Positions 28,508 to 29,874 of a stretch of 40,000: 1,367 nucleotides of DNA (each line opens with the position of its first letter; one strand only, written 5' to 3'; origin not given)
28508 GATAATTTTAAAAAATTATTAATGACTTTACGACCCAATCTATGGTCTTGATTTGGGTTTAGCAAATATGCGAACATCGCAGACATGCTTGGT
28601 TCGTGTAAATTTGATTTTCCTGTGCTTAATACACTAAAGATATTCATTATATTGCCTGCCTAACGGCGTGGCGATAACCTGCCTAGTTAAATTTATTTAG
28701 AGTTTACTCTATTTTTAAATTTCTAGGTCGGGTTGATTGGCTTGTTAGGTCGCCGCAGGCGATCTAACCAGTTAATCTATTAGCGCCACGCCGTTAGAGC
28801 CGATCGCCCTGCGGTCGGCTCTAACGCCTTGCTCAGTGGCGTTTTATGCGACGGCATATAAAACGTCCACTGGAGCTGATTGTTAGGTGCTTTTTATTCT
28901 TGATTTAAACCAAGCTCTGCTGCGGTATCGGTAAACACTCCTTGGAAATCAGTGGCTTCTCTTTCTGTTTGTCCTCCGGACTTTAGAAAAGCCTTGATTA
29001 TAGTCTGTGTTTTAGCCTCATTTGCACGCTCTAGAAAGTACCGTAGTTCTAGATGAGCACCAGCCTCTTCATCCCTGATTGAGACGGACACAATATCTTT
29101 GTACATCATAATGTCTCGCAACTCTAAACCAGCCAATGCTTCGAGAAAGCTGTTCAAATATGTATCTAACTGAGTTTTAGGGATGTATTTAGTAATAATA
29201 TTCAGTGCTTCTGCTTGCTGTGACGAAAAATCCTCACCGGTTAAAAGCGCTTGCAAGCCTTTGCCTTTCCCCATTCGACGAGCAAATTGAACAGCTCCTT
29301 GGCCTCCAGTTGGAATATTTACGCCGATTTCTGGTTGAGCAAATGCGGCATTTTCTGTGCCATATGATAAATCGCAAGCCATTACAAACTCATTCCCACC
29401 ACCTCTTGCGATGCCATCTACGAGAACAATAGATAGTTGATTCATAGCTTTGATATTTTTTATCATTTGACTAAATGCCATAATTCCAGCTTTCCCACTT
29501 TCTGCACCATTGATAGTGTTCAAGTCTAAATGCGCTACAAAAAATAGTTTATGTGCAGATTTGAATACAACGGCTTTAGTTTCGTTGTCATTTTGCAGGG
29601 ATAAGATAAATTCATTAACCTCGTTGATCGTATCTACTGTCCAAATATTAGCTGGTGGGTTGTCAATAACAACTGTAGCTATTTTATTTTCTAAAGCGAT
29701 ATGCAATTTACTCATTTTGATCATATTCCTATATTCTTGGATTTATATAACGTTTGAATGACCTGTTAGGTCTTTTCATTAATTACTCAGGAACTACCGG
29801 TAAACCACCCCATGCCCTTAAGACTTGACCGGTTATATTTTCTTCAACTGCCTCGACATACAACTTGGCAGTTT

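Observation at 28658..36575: Six 168-bp, ORF-less, near-identical attC-bearing units interleaved with the gene cassettes: a reiterated 'empty cassette'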

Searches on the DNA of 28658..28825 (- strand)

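Call 49: build_rna_model(alignment_id=A5)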
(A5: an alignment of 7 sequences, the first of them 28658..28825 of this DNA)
Model R1 built from alignment A5 (7 sequences, 169 columns); structure: RNAalifold consensus.
model positions 168; base pairs 60; branch points 2; effective number of sequences 0.6; information 0.59 bits per position. Calibrated on 0.2 Mb of random sequence (short: E-values are rough).
structure used (alignment columns):
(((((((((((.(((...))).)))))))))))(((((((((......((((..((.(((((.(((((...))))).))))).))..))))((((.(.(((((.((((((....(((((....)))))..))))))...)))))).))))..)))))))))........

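Call 52: search_with_rna_model(model_id=R1, sources=[window, L003, L004, L005, L006, L007, L008, L009, L010, L011, L012, L013, L014, L015, L016, L017, L018, L019, L020, L023, L024], max_evalue=1)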
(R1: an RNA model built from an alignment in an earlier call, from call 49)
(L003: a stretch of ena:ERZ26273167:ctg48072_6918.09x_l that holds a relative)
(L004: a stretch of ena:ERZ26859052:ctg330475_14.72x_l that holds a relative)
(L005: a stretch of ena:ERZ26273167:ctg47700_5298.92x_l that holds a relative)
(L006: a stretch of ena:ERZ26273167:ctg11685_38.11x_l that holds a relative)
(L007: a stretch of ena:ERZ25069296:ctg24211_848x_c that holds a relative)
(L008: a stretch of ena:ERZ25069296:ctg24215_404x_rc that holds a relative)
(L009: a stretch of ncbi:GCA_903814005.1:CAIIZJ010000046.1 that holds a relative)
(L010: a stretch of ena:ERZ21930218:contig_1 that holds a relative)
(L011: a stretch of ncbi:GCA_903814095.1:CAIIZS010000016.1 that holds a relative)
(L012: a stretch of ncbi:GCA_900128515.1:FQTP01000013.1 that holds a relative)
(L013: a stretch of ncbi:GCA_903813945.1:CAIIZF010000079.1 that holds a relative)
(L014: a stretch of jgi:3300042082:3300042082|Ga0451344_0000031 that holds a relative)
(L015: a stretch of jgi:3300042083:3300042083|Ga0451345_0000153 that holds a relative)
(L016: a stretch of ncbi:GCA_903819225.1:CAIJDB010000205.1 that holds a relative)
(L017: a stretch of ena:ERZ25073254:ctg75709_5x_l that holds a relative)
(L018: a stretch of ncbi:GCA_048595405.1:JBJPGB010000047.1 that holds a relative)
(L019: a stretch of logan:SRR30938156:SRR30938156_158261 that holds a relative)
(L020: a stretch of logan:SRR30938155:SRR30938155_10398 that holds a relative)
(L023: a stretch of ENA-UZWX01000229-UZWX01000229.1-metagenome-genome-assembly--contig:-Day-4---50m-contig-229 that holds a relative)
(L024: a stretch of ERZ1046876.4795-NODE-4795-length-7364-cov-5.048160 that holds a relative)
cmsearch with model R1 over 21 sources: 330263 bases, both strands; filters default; matches with E-value up to 1: 64.
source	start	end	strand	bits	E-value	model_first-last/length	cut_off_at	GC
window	35606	35773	-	209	1.6e-46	1-168/168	no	0.49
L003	9680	9847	-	209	1.6e-46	1-168/168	no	0.49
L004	8878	9045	-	209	1.6e-46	1-168/168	no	0.49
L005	8878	9045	-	209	1.6e-46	1-168/168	no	0.49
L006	4206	4373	-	209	1.6e-46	1-168/168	no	0.49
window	28658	28825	-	208.4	2.2e-46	1-168/168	no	0.48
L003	2328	2495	-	208.4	2.2e-46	1-168/168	no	0.48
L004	1320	1487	-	208.4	2.2e-46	1-168/168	no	0.48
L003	8432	8599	-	208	2.8e-46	1-168/168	no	0.48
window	36408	36575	-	208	2.8e-46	1-168/168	no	0.49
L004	9680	9847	-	208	2.8e-46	1-168/168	no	0.49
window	34358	34525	-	205.1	1.3e-45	1-168/168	no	0.46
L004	7629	7796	-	205.1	1.3e-45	1-168/168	no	0.46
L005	7630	7797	-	205.1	1.3e-45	1-168/168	no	0.46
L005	9680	9847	-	205.1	1.3e-45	1-168/168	no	0.48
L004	3074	3241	-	204.7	1.6e-45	1-168/168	no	0.48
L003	7545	7712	-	203.4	3.3e-45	1-168/168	no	0.48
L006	2957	3124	-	202.6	4.9e-45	1-168/168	no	0.48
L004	6741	6908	-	202.6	5e-45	1-168/168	no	0.47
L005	6742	6909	-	202.6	5e-45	1-168/168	no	0.47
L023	41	206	+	178.6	2.1e-39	1-168/168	no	0.46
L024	1758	1923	+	178.6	2.1e-39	1-168/168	no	0.46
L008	4090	4255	-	172.5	5.6e-38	1-168/168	no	0.48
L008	9702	9867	-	172.5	5.6e-38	1-168/168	no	0.48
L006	2075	2236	-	160.6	3.4e-35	1-168/168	no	0.45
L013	1223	1397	-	48.5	5.9e-09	1-168/168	no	0.51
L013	120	294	-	48.4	6e-09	1-168/168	no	0.49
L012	8942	9116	-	48.1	7.2e-09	1-168/168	no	0.5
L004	6876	7044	+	41.2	3e-07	1-168/168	no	0.47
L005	6877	7045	+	41.2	3e-07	1-168/168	no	0.47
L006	2204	2372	+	41.2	3e-07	1-168/168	no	0.47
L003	7680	7811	+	34.7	9.9e-06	1-168/168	no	0.52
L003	2463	2517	+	34.1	1.3e-05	1-168/168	no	0.58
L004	1455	1509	+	34.1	1.3e-05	1-168/168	no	0.58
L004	7764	7822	+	31.6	5.3e-05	1-168/168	no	0.61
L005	7765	7823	+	31.6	5.3e-05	1-168/168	no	0.61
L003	8567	8625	+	31.2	6.6e-05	1-168/168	no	0.64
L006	3092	3150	+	31.2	6.6e-05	1-168/168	no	0.64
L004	9013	9138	+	30.9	7.7e-05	1-168/168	no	0.56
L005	9013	9138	+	30.9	7.7e-05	1-168/168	no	0.56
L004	3209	3281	+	30.7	8.4e-05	1-168/168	no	0.59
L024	1654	1790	-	30.6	8.9e-05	1-168/168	no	0.33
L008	4223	4277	+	29.7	0.00014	1-168/168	no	0.65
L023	41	73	-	29.1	0.0002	1-33/168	no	0.67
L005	9815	9926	+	28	0.00036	1-168/168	no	0.4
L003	9815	9926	+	27.6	0.00044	1-168/168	no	0.42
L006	4341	4452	+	27.6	0.00044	1-168/168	no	0.42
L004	9815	9926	+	27.6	0.00045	1-168/168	no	0.42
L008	9835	9875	+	27.4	0.00049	1-168/168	no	0.54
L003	9757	9799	+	23.8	0.0035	49-91/168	no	0.51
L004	8955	8997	+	23.8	0.0035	49-91/168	no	0.51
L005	8955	8997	+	23.8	0.0035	49-91/168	no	0.51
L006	4283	4325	+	23.8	0.0035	49-91/168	no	0.51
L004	3152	3192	+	21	0.016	50-90/168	no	0.49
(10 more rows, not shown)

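Call 53: search_with_rna_model(model_id=R1, sources=[L012, L013], max_evalue=0.001, show_alignments=2)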
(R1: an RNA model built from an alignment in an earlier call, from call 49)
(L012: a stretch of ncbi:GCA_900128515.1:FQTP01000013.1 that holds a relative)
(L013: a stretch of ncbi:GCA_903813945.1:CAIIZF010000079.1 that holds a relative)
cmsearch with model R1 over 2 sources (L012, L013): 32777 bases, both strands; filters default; matches with E-value up to 0.001: 3.
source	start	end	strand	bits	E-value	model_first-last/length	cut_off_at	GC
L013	1223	1397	-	48.5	5.8e-10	1-168/168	no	0.51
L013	120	294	-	48.4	6e-10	1-168/168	no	0.49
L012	8942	9116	-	48.1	7.2e-10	1-168/168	no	0.5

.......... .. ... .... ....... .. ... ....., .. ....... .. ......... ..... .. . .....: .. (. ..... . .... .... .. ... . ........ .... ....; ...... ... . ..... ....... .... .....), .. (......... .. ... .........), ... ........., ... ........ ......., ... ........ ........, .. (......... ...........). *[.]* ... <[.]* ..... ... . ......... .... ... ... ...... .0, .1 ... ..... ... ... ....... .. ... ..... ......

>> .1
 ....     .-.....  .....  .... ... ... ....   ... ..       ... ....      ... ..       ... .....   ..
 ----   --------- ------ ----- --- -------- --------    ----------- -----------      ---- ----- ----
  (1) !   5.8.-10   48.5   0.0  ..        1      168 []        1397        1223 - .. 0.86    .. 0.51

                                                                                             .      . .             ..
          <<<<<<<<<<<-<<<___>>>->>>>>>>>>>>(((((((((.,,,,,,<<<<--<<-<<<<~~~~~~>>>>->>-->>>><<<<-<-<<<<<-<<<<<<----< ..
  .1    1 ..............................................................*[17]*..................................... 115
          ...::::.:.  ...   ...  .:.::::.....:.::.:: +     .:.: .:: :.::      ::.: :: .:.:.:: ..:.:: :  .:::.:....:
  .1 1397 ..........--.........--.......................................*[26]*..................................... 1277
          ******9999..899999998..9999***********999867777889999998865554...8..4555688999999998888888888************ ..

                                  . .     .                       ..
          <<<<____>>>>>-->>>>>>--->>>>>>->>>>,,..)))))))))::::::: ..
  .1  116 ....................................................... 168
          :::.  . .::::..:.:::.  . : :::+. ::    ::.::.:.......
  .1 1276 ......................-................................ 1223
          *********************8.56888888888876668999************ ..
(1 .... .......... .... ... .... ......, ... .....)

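Call 55: search_with_rna_model(model_id=R1, sources=[window, L008, L012, L013, L024], max_evalue=1e-8, make_alignment=true)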
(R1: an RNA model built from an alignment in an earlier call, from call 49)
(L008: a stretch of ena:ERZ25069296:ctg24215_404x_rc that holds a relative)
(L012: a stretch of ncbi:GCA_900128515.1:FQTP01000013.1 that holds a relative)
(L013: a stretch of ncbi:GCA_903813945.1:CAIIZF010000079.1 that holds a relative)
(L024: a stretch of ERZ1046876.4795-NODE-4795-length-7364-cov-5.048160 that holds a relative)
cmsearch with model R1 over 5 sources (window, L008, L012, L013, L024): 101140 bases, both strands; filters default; matches with E-value up to 1e-8: 12.
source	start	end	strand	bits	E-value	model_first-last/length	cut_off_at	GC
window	35606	35773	-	209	4.9e-47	1-168/168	no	0.49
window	28658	28825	-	208.4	6.8e-47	1-168/168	no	0.48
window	36408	36575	-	208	8.5e-47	1-168/168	no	0.49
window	34358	34525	-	205.1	4e-46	1-168/168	no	0.46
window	30412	30579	-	204.7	4.8e-46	1-168/168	no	0.48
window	33471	33638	-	202.6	1.5e-45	1-168/168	no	0.47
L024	1758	1923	+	178.6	6.3e-40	1-168/168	no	0.46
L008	4090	4255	-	172.5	1.7e-38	1-168/168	no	0.48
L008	9702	9867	-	172.5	1.7e-38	1-168/168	no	0.48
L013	1223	1397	-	48.5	1.8e-09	1-168/168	no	0.51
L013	120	294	-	48.4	1.8e-09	1-168/168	no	0.49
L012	8942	9116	-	48.1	2.2e-09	1-168/168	no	0.5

Alignment A6: 12 matches aligned to the model, 197 columns, each read 5' to 3' on its own strand. Consensus structure (alignment columns), stored with it:
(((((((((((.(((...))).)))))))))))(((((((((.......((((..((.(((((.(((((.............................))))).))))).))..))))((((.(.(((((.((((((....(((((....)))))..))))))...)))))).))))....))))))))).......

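Call 60: build_rna_model(alignment_id=A6)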
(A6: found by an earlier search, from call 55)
Model R2 built from alignment A6 (12 sequences, 197 columns); structure: stored with the alignment.
model positions 167; base pairs 60; branch points 2; effective number of sequences 0.97; information 0.59 bits per position. Calibrated on 0.2 Mb of random sequence (short: E-values are rough).
structure used (alignment columns):
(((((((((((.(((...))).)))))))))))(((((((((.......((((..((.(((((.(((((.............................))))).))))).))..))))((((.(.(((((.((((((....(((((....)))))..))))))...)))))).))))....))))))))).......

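Call 63: search_with_rna_model(model_id=R2, sources=[L007, L009, L010, L011, L012, L013, L014, L015, L016, L017, L018, L019, L020, L023, L024, L025, L026, L027, L028, L029, L001, L002], max_evalue=1)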
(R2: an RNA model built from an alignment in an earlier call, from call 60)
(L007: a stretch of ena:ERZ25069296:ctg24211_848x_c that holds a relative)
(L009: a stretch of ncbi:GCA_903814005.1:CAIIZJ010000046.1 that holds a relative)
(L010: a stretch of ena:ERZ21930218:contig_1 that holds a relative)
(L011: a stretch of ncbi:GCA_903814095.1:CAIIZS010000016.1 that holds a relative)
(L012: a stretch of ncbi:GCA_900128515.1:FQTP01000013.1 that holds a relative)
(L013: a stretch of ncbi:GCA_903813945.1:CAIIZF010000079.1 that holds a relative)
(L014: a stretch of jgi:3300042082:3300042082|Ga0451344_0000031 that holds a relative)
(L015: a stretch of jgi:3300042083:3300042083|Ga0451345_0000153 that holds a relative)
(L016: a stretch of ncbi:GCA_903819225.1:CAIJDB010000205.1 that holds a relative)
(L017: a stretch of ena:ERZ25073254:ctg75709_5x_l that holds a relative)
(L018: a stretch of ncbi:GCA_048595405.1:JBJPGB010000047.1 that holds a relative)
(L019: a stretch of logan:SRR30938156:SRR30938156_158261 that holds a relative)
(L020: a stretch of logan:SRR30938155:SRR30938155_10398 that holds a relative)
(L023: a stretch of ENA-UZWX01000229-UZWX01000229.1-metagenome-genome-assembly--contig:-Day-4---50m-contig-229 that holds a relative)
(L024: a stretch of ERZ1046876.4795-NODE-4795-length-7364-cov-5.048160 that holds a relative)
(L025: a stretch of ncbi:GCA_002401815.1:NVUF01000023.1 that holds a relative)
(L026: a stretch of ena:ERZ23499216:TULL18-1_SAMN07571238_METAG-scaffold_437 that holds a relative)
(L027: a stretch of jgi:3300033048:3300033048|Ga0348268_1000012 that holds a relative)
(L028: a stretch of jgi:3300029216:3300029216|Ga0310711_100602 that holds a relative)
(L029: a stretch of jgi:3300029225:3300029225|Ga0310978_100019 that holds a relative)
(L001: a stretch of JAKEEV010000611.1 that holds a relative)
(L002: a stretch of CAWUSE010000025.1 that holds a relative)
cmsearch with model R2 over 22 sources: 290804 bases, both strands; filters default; matches with E-value up to 1: 8.
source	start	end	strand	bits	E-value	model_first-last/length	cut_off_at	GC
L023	41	206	+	170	8.6e-39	1-167/167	no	0.46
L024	1758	1923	+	170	8.6e-39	1-167/167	no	0.46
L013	120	294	-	116.3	8.3e-26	1-167/167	no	0.49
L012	8942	9116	-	116.2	8.6e-26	1-167/167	no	0.5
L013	1223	1397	-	115.9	1e-25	1-167/167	no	0.51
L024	1654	1790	-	30.5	4.6e-05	1-167/167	no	0.33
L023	41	73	-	30.1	5.7e-05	1-33/167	no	0.67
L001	2690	2862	+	14.3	0.39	1-167/167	no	0.69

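Call 76: search_with_rna_model(model_id=R2, sources=[L030, L031, L032], max_evalue=1, show_alignments=2)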
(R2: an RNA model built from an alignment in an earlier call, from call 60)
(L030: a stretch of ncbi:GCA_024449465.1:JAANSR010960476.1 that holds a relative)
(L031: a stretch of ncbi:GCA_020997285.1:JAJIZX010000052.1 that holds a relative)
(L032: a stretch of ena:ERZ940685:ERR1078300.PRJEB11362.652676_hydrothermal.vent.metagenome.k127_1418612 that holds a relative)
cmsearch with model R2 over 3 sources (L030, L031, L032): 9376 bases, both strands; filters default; matches with E-value up to 1: 1.
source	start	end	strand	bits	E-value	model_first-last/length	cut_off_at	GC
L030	126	170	+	16.9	0.003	1-167/167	no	0.42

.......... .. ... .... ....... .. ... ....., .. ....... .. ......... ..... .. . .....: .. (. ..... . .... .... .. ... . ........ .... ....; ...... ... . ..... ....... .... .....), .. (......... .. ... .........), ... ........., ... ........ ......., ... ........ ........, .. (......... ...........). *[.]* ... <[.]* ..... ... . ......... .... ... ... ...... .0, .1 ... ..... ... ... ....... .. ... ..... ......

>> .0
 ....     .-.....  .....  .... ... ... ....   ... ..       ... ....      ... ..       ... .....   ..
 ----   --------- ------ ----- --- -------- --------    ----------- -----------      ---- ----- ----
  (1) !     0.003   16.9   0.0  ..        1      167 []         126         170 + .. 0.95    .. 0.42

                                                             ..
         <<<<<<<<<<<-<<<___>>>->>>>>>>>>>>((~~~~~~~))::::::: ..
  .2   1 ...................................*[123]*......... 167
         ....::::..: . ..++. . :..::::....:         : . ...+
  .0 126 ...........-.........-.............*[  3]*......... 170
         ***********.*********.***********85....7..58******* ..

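Call 83: search_dna_similar(query=window:28658-28825:-, collection=plasmids, mode=distant, max_evalue=0.001, max_rows=10)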
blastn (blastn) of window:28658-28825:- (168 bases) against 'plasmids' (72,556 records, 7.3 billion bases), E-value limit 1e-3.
No match.

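Call 84: search_dna_similar(query=window:28658-28825:-, collection=phages, mode=distant, max_evalue=0.001, max_rows=10)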
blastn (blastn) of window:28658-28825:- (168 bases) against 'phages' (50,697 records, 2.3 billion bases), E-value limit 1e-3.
No match.

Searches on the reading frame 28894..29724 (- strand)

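Call 7: search_protein_families(library=ncbifam, proteins=[window:28894-29724:-])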
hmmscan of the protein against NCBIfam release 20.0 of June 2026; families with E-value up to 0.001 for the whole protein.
window:28894-29724:- (276 aa): 68 families (the best 25 are shown)
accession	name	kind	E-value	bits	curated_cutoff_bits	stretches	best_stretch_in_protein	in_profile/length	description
NF006566.0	PRK09076.1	subfamily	8.2e-32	110.8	286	1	3-248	3-251/260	enoyl-CoA hydratase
NF004475.0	PRK05809.1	subfamily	3e-24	85.9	394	1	6-232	5-235/260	short-chain-enoyl-CoA hydratase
NF004795.0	PRK06143.1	subfamily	4.8e-23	82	283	1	12-208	16-214/260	enoyl-CoA hydratase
NF005803.0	PRK07658.1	equivalog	1.2e-22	80.6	313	1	4-247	1-247/257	enoyl-CoA hydratase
NF004517.0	PRK05862.1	equivalog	2.8e-22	79.5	396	1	7-234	6-234/257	enoyl-CoA hydratase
NF006007.0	PRK08138.1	subfamily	1.3e-21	77.2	355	1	12-187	15-190/261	enoyl-CoA hydratase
NF006008.0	PRK08139.1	equivalog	9.1e-20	71.3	313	1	8-200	14-208/266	enoyl-CoA hydratase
NF004634.0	PRK05980.1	equivalog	2.2e-19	69.9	375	1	11-186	9-191/263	crotonase/enoyl-CoA hydratase family protein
NF005802.0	PRK07657.1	equivalog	2.5e-19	69.8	363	1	11-198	10-200/260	enoyl-CoA hydratase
NF007239.0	PRK09674.1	equivalog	3.4e-19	69.3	371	1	4-246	3-246/257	2,3-dehydroadipyl-CoA hydratase PaaF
NF008363.0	PRK11154.1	equivalog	4.1e-19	68.2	869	1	11-188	11-196/708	fatty acid oxidation complex subunit alpha FadJ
NF004840.0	PRK06190.1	equivalog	1.5e-18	67.4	253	1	7-239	6-241/260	enoyl-CoA hydratase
NF004781.0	PRK06127.1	subfamily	1.8e-18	67.2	291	1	5-199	11-210/269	enoyl-CoA hydratase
NF051848.1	EnCoAHydtEchA19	equivalog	3.3e-18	66.2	400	1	13-187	8-187/258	enoyl-CoA hydratase EchA19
NF005073.0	PRK06495.1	subfamily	5e-18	65.3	296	1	4-194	3-193/257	enoyl-CoA hydratase/isomerase family protein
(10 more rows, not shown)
